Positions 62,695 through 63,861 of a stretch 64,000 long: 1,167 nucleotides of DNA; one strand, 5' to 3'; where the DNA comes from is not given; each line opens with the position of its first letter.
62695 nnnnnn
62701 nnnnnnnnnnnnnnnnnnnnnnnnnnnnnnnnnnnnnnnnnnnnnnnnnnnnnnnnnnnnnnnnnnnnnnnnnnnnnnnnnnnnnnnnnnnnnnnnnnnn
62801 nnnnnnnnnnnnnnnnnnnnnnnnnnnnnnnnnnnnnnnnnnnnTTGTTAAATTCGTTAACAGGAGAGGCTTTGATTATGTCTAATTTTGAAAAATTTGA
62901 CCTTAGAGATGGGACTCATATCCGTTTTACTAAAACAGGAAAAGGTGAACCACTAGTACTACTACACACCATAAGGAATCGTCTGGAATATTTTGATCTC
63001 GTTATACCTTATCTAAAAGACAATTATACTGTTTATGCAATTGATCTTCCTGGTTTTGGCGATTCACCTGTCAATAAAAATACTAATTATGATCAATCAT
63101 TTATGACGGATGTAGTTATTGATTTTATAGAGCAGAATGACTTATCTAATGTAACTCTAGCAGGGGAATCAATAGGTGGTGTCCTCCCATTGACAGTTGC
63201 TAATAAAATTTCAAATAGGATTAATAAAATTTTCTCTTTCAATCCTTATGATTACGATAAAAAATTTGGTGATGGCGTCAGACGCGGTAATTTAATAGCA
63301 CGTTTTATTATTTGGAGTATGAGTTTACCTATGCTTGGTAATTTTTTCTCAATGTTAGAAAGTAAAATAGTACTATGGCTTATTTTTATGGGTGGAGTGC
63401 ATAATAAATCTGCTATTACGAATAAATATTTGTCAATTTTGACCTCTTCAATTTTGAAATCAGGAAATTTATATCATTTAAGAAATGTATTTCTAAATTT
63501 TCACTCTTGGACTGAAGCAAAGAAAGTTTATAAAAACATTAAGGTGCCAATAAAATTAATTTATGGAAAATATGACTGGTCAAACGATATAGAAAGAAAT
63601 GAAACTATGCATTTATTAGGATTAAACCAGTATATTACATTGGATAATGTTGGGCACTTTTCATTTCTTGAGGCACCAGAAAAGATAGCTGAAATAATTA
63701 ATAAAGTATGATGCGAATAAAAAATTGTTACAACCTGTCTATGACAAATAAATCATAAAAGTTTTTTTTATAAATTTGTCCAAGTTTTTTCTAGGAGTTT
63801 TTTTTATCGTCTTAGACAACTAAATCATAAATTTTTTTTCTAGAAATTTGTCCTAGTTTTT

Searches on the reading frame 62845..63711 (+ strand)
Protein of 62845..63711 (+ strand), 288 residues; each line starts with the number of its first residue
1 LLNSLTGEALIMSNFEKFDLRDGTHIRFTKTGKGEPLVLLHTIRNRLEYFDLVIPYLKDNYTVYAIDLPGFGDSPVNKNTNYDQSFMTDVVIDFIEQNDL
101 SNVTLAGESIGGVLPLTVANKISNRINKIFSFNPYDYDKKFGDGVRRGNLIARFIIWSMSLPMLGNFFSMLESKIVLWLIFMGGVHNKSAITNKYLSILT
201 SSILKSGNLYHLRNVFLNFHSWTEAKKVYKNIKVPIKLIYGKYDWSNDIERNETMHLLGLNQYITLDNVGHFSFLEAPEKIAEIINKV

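Call 38: search_protein_families(library=ncbifam, proteins=[window:62845-63711:+], max_evalue=0.00001)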
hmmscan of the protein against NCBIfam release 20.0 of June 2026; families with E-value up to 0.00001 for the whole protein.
window:62845-63711:+ (288 aa): 16 families
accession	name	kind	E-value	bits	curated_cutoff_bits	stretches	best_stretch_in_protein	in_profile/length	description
NF050089.1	i_nPHAscl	equivalog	3.3e-20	72.3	300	1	20-130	3-113/288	intracellular short-chain-length polyhydroxyalkanoate depolymerase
NF011457.0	PRK14875.1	equivalog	6.8e-20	71.3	307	1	22-129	118-226/372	acetoin dehydrogenase dihydrolipoyllysine-residue acetyltransferase subunit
NF051488.1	bifunc_PcaDC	exception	8.2e-15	54.8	390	1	25-130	3-107/375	bifunctional 3-oxoadipate enol-lactonase/4-carboxymuconolactone decarboxylase PcaDC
TIGR03695.1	menH_SHCHC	equivalog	1.2e-12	47.8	208.55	1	35-129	3-99/252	2-succinyl-6-hydroxy-2,4-cyclohexadiene-1-carboxylate synthase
TIGR01738.1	bioH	equivalog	2.1e-12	47.2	206.95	1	33-285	2-241/245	pimeloyl-ACP methyl ester esterase BioH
TIGR02427.1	protocat_pcaD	equivalog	4.1e-12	46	255.85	1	27-129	5-107/251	3-oxoadipate enol-lactonase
NF002938.0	PRK03592.1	equivalog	2.2e-11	43.7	241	1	23-133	19-128/298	haloalkane dehalogenase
NF007954.0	PRK10673.1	equivalog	8.8e-11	41.5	399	1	33-140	15-122/255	esterase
TIGR03056.1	bchO_mg_che_rel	equivalog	1.3e-10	40.8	172.55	1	30-287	22-275/278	alpha/beta fold hydrolase BchO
NF002043.0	PRK00870.1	subfamily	1.6e-09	37.6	265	1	32-133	42-147/302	haloalkane dehalogenase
NF045632.1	hydroxlase_HsaD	equivalog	2.6e-08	33.2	400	1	25-133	23-136/290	4,5:9,10-diseco-3-hydroxy-5,9,17-trioxoandrosta-1(10),2-diene-4-oate hydrolase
NF058580.1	lipase_V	equivalog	2.8e-07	30.5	300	0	37-116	28-105/230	EstV family lipase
NF002873.0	PRK03204.1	equivalog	5.3e-07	29.2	466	1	25-130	25-130/286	haloalkane dehalogenase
TIGR03611.1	RutD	equivalog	7.1e-07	28.9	238.5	1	38-135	17-114/258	pyrimidine utilization protein D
NF051487.1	bifunc_PcaCD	exception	1.1e-06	28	430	0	27-127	163-264/413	bifunctional 4-carboxymuconolactone decarboxylase/3-oxoadipate enol-lactonase PcaCD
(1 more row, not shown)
